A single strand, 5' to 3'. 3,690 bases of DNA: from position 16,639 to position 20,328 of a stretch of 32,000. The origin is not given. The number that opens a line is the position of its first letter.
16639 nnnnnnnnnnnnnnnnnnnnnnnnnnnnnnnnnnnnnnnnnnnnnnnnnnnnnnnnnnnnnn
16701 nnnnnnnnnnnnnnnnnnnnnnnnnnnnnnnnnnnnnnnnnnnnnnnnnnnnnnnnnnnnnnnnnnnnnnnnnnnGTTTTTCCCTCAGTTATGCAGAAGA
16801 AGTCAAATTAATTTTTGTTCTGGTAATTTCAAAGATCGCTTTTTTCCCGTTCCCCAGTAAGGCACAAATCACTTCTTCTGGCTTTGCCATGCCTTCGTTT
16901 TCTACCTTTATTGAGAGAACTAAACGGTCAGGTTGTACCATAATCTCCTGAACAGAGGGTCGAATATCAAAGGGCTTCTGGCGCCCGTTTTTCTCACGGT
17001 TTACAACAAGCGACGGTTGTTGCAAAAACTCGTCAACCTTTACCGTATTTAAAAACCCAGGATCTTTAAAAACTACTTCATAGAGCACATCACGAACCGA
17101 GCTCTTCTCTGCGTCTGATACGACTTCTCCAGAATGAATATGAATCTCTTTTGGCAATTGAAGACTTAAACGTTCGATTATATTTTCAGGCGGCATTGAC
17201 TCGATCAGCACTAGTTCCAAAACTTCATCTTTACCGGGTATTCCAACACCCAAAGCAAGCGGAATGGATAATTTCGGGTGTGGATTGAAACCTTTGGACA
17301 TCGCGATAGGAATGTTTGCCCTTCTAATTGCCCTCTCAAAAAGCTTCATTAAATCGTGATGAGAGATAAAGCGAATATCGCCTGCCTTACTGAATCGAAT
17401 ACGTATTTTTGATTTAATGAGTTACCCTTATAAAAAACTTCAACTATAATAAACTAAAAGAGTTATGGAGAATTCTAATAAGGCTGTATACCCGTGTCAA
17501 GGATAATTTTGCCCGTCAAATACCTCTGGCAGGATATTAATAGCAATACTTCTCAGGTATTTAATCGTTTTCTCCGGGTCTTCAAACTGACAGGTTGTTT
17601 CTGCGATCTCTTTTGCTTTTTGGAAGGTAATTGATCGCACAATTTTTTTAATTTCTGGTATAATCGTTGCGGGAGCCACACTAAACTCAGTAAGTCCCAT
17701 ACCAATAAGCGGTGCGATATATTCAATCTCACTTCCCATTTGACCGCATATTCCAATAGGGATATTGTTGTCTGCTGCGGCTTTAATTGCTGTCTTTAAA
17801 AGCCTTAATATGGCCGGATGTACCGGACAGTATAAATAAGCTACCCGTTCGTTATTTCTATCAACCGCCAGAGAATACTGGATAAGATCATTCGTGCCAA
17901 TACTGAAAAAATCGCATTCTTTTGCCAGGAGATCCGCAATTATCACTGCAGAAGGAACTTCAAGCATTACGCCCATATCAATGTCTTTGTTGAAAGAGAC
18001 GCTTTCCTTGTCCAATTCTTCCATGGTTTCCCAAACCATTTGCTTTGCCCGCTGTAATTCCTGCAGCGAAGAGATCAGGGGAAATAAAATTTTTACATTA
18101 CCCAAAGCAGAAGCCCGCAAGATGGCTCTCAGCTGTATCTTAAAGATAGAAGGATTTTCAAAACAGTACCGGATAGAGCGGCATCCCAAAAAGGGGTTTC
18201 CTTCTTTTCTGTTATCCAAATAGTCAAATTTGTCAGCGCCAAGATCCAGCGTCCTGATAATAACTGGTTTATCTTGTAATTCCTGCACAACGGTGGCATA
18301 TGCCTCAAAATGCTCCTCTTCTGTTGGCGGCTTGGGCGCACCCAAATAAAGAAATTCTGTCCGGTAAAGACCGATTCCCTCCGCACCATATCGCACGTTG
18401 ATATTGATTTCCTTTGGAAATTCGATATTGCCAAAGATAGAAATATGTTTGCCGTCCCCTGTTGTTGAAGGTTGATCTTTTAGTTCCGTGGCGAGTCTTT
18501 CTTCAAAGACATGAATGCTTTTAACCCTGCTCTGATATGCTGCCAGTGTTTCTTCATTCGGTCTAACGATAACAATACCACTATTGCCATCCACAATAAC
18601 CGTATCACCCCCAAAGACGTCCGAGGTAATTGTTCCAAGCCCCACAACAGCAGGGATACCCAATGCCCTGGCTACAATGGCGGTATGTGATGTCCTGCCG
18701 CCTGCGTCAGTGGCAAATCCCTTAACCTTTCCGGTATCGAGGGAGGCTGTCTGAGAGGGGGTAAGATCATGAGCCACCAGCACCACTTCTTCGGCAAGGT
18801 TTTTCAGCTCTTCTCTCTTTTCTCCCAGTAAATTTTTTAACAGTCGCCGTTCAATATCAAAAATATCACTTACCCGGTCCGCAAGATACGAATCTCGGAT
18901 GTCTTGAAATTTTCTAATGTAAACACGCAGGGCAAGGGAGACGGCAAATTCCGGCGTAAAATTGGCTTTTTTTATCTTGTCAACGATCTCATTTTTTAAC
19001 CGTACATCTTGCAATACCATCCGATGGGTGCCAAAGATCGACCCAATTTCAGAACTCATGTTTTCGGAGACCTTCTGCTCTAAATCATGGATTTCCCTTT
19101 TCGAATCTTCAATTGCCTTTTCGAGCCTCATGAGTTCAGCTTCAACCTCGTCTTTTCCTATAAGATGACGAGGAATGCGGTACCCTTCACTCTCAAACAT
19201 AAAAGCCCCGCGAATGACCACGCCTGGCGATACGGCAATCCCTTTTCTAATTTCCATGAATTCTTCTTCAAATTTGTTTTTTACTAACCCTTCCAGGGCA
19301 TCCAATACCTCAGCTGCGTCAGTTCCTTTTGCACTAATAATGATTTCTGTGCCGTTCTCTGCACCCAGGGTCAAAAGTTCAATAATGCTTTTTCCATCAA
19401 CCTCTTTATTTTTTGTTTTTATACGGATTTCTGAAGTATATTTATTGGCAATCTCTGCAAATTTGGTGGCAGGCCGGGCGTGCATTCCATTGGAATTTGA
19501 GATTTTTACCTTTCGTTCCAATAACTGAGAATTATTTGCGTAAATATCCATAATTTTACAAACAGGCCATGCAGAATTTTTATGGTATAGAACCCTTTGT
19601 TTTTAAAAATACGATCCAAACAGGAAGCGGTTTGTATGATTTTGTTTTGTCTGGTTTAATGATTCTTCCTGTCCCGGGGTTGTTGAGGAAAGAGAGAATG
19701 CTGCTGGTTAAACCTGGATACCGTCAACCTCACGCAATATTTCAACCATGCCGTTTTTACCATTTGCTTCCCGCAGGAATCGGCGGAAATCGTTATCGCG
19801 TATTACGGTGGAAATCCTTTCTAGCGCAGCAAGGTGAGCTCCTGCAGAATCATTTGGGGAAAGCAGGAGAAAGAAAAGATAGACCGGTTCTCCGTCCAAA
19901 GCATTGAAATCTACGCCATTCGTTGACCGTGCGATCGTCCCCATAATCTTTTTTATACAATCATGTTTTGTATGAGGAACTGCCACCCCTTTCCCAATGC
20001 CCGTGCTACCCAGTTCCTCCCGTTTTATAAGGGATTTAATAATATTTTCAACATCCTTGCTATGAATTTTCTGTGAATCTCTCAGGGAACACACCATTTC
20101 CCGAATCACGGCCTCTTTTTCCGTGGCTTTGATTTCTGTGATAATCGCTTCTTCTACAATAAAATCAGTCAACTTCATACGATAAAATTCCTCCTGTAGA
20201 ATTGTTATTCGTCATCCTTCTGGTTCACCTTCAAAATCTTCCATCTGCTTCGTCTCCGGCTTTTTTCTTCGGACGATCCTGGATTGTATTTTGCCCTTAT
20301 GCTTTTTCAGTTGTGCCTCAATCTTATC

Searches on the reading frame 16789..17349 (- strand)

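Call 67: search_protein_families(library=pfam, proteins=[window:16789-17349:-], max_evalue=0.00001)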
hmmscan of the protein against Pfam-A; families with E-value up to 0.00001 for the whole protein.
window:16789-17349:- (186 aa): 1 family
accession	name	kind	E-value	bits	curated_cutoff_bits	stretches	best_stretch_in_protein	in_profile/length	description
PF10105.14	DUF2344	-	4.5e-34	118.3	23.8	1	1-150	21-167/176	Uncharacterized protein conserved in bacteria (DUF2344)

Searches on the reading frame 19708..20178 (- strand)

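Call 67: search_protein_families(library=pfam, proteins=[window:19708-20178:-], max_evalue=0.00001)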
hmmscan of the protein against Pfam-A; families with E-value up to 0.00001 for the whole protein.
window:19708-20178:- (156 aa): 1 family
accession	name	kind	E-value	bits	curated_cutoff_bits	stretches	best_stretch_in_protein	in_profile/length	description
PF00359.27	PTS_EIIA_2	-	1.7e-32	112.9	27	1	7-150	3-143/144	Phosphoenolpyruvate-dependent sugar phosphotransferase system, EIIA 2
